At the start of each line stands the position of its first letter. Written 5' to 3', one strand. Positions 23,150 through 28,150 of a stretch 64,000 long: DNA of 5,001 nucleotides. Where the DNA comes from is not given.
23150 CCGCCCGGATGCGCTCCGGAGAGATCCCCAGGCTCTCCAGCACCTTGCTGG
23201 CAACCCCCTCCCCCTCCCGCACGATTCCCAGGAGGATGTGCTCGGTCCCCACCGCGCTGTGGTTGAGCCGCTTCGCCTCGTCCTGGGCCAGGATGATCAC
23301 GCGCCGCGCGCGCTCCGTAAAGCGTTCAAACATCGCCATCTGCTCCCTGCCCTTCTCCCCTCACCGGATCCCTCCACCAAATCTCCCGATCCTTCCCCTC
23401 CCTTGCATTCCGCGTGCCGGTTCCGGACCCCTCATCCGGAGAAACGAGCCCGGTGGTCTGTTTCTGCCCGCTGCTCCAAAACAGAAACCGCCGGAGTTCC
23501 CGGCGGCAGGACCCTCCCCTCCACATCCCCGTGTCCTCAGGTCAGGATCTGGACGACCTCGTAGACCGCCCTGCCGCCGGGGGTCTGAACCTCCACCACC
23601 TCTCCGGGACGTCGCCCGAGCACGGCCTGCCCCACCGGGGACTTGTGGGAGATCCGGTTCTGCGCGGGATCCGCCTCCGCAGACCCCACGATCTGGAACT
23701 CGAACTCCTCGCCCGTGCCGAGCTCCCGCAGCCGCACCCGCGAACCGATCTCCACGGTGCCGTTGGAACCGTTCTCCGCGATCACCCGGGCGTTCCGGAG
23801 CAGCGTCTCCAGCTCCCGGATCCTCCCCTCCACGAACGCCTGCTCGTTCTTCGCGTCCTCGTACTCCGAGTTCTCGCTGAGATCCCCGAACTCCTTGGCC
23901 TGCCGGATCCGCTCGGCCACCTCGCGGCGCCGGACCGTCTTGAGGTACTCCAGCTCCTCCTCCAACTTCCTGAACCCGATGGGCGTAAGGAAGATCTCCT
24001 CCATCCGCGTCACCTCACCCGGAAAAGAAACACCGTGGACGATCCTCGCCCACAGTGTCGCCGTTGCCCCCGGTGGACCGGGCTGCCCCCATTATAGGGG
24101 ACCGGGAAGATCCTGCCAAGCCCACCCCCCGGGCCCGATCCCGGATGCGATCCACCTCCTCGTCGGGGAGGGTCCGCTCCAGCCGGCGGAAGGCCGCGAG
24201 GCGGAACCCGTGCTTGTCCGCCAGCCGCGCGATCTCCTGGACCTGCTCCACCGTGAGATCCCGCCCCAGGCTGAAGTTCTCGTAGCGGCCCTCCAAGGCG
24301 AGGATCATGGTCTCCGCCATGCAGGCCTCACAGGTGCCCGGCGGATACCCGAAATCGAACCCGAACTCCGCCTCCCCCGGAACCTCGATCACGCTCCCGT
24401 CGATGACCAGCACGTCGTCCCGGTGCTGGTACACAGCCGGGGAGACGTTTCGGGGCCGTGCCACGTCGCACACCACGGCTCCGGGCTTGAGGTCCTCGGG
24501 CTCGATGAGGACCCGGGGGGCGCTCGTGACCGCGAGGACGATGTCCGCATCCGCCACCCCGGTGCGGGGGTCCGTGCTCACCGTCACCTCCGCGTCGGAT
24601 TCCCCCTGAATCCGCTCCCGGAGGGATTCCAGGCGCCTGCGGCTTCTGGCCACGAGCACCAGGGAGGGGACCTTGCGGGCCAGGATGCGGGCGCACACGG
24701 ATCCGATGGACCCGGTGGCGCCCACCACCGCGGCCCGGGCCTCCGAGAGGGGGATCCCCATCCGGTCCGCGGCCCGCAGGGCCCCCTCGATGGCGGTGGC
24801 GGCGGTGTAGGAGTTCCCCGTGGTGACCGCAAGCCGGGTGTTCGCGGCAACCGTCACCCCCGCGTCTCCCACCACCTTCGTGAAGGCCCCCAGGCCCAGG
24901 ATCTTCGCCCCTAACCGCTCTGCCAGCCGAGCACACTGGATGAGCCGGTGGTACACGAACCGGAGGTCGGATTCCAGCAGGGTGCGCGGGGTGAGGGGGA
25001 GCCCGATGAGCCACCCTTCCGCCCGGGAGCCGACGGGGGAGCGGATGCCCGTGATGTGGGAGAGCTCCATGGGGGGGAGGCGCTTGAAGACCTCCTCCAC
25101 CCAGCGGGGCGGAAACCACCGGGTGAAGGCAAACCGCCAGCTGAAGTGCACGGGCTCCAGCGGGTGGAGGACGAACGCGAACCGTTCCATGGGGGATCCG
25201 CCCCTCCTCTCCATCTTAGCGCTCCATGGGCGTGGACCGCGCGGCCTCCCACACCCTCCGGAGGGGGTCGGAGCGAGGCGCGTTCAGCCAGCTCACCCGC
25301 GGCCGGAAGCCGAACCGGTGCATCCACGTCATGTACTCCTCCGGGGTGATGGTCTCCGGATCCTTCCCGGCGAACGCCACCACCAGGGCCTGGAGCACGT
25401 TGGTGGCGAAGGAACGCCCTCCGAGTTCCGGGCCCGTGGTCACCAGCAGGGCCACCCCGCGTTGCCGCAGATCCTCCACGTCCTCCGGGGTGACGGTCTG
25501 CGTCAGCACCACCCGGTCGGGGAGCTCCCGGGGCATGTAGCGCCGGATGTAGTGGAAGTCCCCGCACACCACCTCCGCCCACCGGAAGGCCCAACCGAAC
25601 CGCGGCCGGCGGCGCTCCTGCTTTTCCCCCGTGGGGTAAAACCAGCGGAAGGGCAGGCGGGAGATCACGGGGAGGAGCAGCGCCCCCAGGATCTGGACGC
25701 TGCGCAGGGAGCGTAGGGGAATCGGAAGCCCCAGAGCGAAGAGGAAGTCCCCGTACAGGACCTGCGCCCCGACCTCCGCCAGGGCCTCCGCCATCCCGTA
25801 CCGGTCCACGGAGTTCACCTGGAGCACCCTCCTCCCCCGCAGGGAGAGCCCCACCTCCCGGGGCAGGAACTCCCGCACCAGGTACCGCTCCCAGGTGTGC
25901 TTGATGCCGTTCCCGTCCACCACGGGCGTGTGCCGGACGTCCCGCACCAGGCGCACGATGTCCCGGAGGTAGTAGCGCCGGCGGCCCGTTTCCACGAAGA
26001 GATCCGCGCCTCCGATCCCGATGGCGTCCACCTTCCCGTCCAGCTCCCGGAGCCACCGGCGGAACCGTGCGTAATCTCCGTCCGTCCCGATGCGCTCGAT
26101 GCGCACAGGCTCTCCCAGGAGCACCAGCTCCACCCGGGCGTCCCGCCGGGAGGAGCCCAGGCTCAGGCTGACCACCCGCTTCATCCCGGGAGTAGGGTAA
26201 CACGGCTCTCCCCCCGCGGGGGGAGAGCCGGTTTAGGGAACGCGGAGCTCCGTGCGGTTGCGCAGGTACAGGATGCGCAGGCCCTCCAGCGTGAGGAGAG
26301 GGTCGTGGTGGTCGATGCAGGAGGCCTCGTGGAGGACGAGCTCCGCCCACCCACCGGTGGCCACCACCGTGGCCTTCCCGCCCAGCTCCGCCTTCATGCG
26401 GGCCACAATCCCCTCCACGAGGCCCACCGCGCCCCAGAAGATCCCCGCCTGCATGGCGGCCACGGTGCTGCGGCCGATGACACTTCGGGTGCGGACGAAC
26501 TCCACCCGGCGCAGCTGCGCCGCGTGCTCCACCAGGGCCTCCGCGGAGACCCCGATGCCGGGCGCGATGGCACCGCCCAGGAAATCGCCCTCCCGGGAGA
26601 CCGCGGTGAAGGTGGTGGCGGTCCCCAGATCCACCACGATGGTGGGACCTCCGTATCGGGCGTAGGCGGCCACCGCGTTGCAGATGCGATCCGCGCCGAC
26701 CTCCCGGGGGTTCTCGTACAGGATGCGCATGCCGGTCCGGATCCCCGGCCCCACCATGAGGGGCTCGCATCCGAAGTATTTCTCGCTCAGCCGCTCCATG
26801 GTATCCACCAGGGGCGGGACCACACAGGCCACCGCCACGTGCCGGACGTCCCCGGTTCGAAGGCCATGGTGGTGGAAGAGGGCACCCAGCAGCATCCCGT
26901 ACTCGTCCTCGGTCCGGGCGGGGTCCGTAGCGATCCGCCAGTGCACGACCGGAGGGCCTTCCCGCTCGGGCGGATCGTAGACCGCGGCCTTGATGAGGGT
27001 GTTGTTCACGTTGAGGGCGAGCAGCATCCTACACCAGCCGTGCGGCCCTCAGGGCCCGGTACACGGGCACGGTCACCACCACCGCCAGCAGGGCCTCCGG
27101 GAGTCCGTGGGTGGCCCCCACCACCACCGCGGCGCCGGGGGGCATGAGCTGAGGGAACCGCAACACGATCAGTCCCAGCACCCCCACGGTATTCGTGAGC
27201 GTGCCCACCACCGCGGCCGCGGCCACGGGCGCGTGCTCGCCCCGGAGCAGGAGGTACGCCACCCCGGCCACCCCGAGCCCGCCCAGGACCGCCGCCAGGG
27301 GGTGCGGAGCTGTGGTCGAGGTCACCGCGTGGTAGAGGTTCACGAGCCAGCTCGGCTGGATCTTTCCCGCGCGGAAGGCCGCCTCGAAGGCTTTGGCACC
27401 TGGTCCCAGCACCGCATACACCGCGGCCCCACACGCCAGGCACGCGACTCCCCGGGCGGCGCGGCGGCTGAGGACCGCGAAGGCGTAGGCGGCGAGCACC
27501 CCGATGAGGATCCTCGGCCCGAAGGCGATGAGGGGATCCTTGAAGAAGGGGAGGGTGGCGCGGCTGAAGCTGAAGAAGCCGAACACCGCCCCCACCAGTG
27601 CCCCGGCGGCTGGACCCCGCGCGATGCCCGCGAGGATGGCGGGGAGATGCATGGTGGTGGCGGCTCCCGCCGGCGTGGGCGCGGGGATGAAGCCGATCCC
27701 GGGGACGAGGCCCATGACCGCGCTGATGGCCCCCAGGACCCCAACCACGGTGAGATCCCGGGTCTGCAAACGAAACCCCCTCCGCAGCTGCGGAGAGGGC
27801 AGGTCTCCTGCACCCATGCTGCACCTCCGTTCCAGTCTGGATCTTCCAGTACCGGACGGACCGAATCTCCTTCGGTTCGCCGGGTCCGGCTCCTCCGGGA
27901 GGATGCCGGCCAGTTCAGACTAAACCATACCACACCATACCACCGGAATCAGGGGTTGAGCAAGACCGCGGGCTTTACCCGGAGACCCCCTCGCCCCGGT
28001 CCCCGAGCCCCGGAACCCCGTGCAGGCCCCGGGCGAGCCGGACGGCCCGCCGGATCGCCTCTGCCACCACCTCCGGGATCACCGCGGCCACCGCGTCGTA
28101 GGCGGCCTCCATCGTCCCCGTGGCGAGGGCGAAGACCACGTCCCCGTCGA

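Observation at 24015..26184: Acyl-ACP-reductase (AAR)-like oxidoreductase paired with an unrecognised 322-aa protein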

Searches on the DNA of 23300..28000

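Call 79: search_rna_families(source=window, start=23300, end=28000, threshold=evalue, max_evalue=1)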
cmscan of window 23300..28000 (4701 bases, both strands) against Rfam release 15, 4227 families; matches with E-value up to 1: 2.
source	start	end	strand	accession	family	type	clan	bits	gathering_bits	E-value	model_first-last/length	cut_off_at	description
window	26112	26169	-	RF01004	mir-557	Gene; miRNA;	-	25.6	93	0.012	1-69/69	no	mir-557 microRNA precursor family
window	25066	25106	+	RF01918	mir-1249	Gene; miRNA;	-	21.3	83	0.6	1-75/75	no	mir-1249 microRNA precursor family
